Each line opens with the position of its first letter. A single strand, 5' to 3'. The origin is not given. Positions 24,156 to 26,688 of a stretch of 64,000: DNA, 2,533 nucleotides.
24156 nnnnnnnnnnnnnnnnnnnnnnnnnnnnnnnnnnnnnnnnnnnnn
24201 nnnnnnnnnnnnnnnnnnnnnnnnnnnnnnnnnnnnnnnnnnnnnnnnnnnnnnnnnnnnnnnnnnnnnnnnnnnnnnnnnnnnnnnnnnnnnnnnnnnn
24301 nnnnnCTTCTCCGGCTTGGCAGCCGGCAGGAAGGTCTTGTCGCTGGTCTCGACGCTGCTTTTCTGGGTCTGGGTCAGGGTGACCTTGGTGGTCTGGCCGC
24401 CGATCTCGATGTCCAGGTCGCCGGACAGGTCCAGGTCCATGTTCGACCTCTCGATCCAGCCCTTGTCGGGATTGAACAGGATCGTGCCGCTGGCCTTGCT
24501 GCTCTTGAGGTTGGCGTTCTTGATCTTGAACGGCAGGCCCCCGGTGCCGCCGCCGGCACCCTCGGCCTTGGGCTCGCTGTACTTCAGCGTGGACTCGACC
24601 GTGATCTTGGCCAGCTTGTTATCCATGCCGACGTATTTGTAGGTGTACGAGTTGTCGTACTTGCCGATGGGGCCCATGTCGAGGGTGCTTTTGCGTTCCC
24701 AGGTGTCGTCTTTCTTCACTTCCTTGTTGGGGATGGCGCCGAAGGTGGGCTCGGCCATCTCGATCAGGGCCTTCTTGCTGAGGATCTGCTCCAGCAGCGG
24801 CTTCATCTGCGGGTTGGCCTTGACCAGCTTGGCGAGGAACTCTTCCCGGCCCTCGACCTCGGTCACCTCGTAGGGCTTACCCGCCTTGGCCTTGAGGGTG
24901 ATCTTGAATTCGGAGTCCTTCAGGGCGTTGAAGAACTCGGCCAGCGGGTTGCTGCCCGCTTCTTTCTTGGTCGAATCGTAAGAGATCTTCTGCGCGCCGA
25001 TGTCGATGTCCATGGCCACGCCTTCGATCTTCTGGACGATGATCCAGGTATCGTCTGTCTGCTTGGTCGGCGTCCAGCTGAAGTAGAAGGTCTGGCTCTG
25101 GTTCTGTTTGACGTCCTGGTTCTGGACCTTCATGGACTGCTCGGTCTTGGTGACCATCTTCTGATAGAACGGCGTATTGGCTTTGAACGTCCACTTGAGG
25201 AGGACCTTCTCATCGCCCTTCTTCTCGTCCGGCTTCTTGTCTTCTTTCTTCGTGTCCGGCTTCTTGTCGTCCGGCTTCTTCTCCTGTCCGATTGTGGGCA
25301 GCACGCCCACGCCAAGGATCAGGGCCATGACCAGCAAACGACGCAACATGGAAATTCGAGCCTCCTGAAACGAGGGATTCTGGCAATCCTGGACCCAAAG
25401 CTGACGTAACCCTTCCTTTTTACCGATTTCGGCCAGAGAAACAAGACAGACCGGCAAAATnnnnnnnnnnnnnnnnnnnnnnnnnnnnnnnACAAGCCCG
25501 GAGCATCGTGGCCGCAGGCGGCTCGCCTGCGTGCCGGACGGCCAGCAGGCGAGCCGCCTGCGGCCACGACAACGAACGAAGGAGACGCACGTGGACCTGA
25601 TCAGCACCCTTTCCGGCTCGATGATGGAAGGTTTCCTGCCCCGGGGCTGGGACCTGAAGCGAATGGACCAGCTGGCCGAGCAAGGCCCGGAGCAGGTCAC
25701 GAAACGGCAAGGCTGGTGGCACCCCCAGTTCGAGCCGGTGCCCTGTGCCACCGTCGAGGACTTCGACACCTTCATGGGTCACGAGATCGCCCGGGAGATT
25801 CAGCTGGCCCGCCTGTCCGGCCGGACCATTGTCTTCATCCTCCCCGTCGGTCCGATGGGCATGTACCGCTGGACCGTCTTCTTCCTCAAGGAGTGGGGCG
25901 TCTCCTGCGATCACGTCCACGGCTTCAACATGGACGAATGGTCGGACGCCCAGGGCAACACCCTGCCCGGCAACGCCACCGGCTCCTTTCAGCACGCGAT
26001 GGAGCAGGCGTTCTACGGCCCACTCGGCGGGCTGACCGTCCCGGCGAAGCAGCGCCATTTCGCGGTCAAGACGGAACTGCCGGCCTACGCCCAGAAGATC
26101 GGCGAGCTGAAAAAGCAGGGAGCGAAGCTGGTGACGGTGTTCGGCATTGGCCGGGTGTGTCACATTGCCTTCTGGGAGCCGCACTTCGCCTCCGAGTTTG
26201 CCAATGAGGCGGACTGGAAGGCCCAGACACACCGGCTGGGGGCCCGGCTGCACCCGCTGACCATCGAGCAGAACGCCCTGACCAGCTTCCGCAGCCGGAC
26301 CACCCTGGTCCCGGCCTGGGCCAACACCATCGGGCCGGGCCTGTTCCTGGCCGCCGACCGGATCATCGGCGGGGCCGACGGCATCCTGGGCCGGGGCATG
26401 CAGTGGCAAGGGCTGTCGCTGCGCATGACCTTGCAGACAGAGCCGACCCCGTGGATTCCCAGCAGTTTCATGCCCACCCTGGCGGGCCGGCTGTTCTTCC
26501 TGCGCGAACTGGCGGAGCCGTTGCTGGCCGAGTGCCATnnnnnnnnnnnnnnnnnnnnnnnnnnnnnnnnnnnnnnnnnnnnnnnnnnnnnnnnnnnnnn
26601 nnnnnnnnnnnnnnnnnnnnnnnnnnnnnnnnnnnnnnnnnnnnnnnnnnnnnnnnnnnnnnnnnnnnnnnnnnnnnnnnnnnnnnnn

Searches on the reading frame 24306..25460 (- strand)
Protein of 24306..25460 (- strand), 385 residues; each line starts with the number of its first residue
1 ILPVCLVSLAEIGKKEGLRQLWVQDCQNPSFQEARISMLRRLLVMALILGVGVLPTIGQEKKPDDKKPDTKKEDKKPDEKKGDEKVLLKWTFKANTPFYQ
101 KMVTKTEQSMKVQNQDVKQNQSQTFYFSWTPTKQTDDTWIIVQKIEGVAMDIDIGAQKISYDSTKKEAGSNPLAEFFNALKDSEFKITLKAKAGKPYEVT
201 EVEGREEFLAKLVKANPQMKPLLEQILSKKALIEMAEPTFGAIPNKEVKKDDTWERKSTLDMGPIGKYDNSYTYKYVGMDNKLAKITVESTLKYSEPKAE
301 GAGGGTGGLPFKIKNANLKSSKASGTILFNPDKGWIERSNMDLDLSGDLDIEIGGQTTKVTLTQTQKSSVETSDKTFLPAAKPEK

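Call 30: search_protein_families(library=pfam, proteins=[window:24306-25460:-], max_evalue=0.001)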
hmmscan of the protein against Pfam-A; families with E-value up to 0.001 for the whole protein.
window:24306-25460:- (385 aa): 1 family
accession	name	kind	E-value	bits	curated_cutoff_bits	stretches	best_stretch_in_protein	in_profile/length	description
PF19777.4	DUF6263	-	4.6e-23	82.3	26.7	1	141-336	6-196/196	Family of unknown function (DUF6263)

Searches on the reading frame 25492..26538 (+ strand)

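Call 30: search_protein_families(library=pfam, proteins=[window:25492-26538:+], max_evalue=0.001)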
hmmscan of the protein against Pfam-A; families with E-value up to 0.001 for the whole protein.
window:25492-26538:+ (349 aa): 0 families

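Call 77: search_protein_families(library=ncbifam, proteins=[window:25531-26538:+], max_evalue=0.01)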
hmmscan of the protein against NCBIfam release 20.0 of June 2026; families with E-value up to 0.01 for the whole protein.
window:25531-26538:+ (336 aa): 4 families
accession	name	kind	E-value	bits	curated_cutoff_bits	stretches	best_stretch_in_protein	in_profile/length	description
TIGR00502.1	nagB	equivalog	5.4e-09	35.7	236.9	1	71-279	5-200/259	glucosamine-6-phosphate deaminase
NF001685.0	PRK00443.1-5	equivalog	3.1e-07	30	513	1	71-278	5-199/266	glucosamine-6-phosphate deaminase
NF002557.0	PRK02122.1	subfamily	1.1e-05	23.8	384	1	76-279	38-228/653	glucosamine-6-phosphate deaminase-like protein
NF001684.0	PRK00443.1-4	subfamily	3.3e-05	23.5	326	1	107-278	39-193/260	glucosamine-6-phosphate deaminase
